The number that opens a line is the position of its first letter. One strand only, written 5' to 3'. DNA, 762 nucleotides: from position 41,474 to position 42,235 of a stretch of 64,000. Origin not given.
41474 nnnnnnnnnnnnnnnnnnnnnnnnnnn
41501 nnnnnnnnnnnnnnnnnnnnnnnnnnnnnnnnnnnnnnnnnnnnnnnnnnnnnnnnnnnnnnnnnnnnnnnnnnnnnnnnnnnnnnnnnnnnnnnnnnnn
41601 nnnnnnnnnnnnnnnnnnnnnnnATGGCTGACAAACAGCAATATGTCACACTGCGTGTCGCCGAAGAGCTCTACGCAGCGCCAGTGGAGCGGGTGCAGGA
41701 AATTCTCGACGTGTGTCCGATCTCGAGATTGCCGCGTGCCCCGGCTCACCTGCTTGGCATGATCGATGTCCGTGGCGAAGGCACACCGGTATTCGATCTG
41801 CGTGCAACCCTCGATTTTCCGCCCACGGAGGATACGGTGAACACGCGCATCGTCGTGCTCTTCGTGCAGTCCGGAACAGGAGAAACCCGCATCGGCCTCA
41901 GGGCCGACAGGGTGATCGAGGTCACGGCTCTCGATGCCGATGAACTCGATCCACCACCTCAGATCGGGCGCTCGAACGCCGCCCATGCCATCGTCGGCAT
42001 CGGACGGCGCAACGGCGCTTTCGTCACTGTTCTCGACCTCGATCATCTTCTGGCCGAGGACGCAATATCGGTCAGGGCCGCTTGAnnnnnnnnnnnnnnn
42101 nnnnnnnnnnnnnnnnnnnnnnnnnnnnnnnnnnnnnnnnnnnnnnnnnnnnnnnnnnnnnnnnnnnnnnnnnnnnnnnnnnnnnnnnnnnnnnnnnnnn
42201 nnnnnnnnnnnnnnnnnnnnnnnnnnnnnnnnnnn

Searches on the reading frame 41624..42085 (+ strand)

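Call 3: search_protein_families(library=pfam, proteins=[window:41624-42085:+], max_evalue=1)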
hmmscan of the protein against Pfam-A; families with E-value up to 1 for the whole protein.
window:41624-42085:+ (153 aa): 1 family
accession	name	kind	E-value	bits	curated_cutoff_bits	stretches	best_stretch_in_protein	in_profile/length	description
PF01584.24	CheW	-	3.7e-32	111.3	23.5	1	6-145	1-136/138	CheW-like domain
